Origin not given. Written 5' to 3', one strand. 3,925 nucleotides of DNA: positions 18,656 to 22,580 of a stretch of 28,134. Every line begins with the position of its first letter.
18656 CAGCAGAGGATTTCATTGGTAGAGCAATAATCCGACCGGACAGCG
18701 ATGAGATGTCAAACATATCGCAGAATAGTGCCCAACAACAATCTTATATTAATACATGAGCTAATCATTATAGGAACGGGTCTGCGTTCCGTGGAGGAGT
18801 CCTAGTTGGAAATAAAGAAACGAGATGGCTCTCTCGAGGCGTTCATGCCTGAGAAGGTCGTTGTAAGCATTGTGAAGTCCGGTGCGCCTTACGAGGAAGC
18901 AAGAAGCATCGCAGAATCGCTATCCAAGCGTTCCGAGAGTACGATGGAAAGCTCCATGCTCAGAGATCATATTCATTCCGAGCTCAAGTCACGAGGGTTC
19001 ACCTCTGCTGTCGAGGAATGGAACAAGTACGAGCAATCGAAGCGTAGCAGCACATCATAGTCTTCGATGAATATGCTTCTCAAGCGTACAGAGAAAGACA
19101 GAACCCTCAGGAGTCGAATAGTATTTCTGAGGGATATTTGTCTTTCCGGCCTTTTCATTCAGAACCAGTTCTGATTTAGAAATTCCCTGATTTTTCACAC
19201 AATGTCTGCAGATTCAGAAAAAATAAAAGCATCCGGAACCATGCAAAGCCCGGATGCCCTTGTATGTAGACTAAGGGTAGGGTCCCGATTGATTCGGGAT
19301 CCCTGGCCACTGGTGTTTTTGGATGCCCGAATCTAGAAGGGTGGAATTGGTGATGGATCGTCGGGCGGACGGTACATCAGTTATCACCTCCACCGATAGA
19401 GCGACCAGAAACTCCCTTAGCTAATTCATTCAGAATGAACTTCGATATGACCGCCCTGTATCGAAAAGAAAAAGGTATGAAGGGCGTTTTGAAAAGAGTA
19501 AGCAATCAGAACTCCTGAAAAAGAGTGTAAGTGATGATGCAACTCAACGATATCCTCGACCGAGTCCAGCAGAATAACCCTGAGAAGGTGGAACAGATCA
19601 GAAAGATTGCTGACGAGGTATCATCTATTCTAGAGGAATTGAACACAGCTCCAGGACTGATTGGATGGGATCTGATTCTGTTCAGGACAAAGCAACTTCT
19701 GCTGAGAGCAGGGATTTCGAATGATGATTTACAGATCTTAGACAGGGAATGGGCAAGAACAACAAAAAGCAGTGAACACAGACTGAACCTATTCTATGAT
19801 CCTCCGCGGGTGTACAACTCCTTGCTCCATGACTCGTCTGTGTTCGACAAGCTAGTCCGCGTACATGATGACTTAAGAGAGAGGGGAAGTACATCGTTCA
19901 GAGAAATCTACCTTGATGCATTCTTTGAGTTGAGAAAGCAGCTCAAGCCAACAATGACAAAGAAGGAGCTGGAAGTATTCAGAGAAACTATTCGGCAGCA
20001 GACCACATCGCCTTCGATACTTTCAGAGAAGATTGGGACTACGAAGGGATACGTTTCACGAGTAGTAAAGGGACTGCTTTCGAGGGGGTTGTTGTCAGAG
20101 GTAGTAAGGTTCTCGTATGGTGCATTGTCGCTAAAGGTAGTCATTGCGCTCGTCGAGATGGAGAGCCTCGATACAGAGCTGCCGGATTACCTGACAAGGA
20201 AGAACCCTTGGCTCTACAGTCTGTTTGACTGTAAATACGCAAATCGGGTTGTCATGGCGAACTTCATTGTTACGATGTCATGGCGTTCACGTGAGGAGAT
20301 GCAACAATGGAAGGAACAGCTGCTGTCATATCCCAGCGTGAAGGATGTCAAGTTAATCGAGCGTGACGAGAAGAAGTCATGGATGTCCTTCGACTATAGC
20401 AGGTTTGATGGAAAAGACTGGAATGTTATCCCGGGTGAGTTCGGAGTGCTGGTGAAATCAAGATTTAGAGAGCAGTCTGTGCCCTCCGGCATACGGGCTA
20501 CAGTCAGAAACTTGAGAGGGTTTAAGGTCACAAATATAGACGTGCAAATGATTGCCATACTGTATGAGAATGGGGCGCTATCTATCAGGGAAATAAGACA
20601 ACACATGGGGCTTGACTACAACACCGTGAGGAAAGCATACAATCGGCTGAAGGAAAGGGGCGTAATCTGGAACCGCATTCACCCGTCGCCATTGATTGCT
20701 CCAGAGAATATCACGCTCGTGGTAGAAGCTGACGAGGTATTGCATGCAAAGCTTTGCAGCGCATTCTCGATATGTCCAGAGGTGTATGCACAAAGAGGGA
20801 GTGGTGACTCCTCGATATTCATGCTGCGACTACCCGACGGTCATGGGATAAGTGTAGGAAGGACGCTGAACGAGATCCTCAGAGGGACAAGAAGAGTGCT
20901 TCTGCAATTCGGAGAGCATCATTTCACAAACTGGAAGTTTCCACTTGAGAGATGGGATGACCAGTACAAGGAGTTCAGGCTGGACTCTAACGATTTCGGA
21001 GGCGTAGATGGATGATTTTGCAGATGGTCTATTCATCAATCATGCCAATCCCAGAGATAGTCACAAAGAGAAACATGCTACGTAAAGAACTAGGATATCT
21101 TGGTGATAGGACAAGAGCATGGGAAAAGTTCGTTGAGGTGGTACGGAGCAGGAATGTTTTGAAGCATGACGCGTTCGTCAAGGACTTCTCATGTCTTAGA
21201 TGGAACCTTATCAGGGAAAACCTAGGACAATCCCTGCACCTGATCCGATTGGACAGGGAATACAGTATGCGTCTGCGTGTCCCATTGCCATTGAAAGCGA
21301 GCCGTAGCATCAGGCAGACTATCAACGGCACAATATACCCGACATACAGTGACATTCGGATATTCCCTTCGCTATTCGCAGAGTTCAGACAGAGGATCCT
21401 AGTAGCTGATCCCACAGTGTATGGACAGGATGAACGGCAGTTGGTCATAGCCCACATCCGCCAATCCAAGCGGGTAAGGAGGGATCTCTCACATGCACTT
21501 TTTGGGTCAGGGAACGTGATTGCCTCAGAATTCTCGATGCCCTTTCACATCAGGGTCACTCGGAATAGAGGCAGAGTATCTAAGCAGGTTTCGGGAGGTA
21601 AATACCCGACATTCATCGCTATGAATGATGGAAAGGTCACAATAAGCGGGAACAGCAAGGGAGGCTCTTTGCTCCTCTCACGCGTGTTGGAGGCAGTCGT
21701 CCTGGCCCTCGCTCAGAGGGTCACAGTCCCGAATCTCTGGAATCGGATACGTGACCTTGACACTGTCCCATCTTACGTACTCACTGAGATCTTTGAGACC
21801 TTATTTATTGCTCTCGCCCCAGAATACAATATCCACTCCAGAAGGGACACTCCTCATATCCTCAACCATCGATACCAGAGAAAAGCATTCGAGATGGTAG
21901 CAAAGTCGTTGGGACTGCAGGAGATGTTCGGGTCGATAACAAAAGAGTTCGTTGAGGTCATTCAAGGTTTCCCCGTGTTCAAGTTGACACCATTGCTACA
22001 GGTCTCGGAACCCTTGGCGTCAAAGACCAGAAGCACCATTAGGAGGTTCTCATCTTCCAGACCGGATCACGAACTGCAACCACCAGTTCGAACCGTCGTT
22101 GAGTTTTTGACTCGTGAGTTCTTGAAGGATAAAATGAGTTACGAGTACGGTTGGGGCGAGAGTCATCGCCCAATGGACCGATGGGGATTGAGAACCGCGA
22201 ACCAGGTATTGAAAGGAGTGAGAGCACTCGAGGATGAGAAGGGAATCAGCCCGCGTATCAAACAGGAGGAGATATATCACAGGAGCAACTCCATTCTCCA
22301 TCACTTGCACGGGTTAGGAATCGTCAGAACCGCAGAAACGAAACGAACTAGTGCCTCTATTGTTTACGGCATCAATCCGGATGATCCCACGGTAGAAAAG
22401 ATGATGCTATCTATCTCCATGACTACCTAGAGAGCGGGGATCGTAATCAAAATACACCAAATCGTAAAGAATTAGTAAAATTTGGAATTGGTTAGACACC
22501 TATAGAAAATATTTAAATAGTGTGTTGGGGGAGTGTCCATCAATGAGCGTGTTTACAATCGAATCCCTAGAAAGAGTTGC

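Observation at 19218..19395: CreT-like cassette: perfect SD, 14-codon Pro-rich mini-ORF, two hairpins and a terminator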

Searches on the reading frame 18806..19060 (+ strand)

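Call 55: search_protein_families(library=ncbifam, proteins=[window:18806-19060:+], max_evalue=0.01)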
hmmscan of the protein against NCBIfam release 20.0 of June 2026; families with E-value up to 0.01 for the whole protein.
window:18806-19060:+ (84 aa): 1 family
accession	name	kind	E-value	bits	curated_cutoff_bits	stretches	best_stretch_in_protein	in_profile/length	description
NF006126.0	PRK08270.1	equivalog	0.002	16.4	548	1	2-80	4-89/684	ribonucleoside triphosphate reductase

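Call 56: search_protein_families(library=padloc, proteins=[window:18806-19060:+], max_evalue=0.01)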
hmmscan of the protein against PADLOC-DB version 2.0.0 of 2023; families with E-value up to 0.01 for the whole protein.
window:18806-19060:+ (84 aa): 0 families

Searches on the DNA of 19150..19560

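Call 86: search_rna_families(source=window, start=19150, end=19560, threshold=evalue, max_evalue=10)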
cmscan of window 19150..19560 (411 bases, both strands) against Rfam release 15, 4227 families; matches with E-value up to 10: 2.
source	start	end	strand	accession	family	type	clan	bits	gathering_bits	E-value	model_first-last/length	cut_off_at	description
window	19469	19504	+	RF02914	DUF805b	Cis-reg;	CL00115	19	35.6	0.0064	1-35/35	no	DUF805b RNA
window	19216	19263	-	RF00489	ctRNA_p42d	Gene; antisense;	-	13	50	9.6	1-46/46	no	ctRNA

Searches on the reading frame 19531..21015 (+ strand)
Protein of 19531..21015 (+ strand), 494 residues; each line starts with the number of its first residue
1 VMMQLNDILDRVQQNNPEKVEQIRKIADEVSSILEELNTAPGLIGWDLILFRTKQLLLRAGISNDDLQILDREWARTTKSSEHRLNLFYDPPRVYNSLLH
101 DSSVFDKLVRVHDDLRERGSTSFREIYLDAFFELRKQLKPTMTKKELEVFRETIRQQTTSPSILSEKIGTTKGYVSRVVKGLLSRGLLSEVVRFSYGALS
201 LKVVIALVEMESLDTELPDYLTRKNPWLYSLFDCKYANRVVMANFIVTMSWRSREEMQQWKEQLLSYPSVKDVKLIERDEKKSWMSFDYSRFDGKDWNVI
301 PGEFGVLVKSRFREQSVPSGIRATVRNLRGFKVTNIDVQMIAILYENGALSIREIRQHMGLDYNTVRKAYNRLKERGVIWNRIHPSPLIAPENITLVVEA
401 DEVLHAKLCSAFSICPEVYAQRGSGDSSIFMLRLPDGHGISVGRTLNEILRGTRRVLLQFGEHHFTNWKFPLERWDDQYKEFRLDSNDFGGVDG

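Call 6: search_protein_families(library=pfam, proteins=[window:19531-21015:+], max_evalue=0.01)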
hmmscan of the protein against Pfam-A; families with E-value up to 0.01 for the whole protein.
window:19531-21015:+ (494 aa): 11 families
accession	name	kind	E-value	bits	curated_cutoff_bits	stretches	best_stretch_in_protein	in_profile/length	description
PF12802.13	MarR_2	-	6.7e-09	36.2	27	1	333-379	3-50/61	MarR family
PF13412.12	HTH_24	-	1.5e-08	34.5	21.9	1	336-379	4-47/48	Winged helix-turn-helix DNA-binding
PF01047.28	MarR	-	1.8e-07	31.3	24.6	0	155-188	14-47/59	MarR family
PF01978.25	TrmB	-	4.1e-06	27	25.6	1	334-379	7-52/68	Sugar-specific transcriptional regulator TrmB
PF25212.1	HVO_A0114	-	5.9e-05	23.2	27.6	0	337-379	24-66/84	HVO_A0114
PF00392.27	GntR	-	0.00024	21.2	27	1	348-379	22-54/64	Bacterial regulatory proteins, gntR family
PF02002.24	TFIIE_alpha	-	0.00082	19.6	22.9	0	338-379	16-57/105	TFIIE alpha subunit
PF13518.12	HTH_28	-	0.0043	17.6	25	0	344-381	8-46/52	Helix-turn-helix domain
PF24409.1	wHTH-PRTase_assc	-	0.0051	17.3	27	0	353-379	15-41/83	wHTH-PRTase associated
PF09339.16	HTH_IclR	-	0.0064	16.7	22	0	160-189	20-49/52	IclR helix-turn-helix domain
PF08220.18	HTH_DeoR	-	0.0073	16.5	21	0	339-384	4-48/57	DeoR-like helix-turn-helix domain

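Call 15: find_related_loci(query=window:19534-21015:+, collection=genome_contigs, flank=3000)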
Query window:19534-21015:+ (493 aa) in genome_contigs; peptide patterns used: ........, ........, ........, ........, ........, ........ (x = any residue, [..] = any of these).
145 stretches matched a pattern, but none encodes a relative of the query by tblastn (E <= 1e-3).

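Call 55: search_protein_families(library=ncbifam, proteins=[window:19534-21015:+], max_evalue=0.01)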
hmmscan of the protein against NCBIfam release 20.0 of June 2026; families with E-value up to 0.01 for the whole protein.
window:19534-21015:+ (493 aa): 6 families
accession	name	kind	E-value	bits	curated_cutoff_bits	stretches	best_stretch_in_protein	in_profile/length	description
NF053606.1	Sta1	subfamily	5.9e-06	26.3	80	0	331-379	17-65/100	Sta1 family transcriptional regulator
NF040939.2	trans_reg_lrs14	equivalog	3e-05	24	90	0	330-378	17-66/103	Lrs14 family HTH-type transcriptional regulator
NF053758.1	ChrTpTrnRegChrS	equivalog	0.0022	17.8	250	1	330-397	10-74/158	chromate efflux transcriptional regulator ChrS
NF040595.1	HTH_Cbp1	equivalog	0.0039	17.1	140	0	338-369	6-36/135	CRISPR DNA repeat-binding protein Cbp1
NF041396.1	TranRegLrp_Halo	equivalog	0.0052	16.7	190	0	333-380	4-51/149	HTH-type transcriptional regulator Lrp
TIGR01884.1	cas_HTH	subfamily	0.0095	15.3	60.2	0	335-378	143-186/202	CRISPR-associated CARF protein Csa3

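Call 56: search_protein_families(library=padloc, proteins=[window:19534-21015:+], max_evalue=0.01)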
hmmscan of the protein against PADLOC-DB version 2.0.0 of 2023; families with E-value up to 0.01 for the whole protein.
window:19534-21015:+ (493 aa): 11 families
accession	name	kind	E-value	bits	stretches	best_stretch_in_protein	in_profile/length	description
PDLC01044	Csa3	-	1.7e-07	29.4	1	328-378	130-179/194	Type I-A associated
PDLC01434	CasR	-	2.1e-05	22.5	0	335-396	129-189/191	"CAS-I,CAS-II,CAS-III,CAS-IV,CAS-V,CAS-VI; associated_signaling"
PDLC03963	SoFic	-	6.5e-05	20.5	0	324-382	285-340/361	-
PDLC01850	CARF3--CARF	-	7.3e-05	20.7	0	332-380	143-191/209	-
PDLC01879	CARF3--CARF_TM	-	0.00025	18.8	0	139-191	152-203/222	-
PDLC01848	CARF3--CARF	-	0.00066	17.4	0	333-380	136-181/197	-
PDLC01268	CasR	-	0.00093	17.2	0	331-378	121-167/179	"CAS-I,CAS-II,CAS-III,CAS-IV,CAS-V,CAS-VI; associated_signaling"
PDLC01858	CARF3--CARF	-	0.0016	16.4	0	309-380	119-189/204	-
PDLC01866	CARF3--CARF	-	0.0035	15.3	0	330-379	135-184/207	-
PDLC01875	CARF3--CARF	-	0.0041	14.9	0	136-192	139-195/219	-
PDLC01438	Csa3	-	0.0069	14.5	0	337-379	151-190/305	"CAS-I,CAS-II,CAS-III,CAS-IV,CAS-V,CAS-VI; associated_signaling"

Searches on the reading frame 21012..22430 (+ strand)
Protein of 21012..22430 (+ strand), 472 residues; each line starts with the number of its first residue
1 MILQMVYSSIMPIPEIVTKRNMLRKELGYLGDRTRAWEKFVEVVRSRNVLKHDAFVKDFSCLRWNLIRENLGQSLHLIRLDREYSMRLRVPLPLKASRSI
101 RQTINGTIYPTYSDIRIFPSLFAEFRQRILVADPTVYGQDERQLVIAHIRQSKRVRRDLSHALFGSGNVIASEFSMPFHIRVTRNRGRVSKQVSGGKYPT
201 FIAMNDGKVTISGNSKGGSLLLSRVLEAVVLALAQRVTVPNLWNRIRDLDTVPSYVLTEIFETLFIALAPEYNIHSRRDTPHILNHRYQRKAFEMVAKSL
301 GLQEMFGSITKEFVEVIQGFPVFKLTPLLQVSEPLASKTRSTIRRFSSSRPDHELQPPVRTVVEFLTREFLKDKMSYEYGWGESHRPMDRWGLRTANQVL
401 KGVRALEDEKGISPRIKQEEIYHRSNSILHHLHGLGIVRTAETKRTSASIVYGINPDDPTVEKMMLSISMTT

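Call 6: search_protein_families(library=pfam, proteins=[window:21012-22430:+], max_evalue=0.01)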
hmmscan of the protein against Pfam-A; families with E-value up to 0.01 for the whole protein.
window:21012-22430:+ (472 aa): 0 families

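Call 55: search_protein_families(library=ncbifam, proteins=[window:21012-22430:+], max_evalue=0.01)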
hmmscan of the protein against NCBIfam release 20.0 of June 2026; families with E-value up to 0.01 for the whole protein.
window:21012-22430:+ (472 aa): 0 families

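Call 56: search_protein_families(library=padloc, proteins=[window:21012-22430:+], max_evalue=0.01)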
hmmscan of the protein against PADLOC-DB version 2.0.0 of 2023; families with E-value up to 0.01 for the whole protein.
window:21012-22430:+ (472 aa): 0 families

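Call 96: find_homologous_proteins(query=window:21012-22430:+, max_evalue=0.001)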
Query window:21012-22430:+ (472 aa): 1 proteins with E <= 0.001 among 6749 candidates. Only proteins of 259 to 826 residues were searched: fused or split forms outside these lengths cannot appear, so this answer is no evidence that the protein stands alone or is whole; lengths 'longer' or 'shorter' looks for them.
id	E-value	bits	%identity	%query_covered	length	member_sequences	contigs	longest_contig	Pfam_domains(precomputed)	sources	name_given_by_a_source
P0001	0.0e+0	1054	100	100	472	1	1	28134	-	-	-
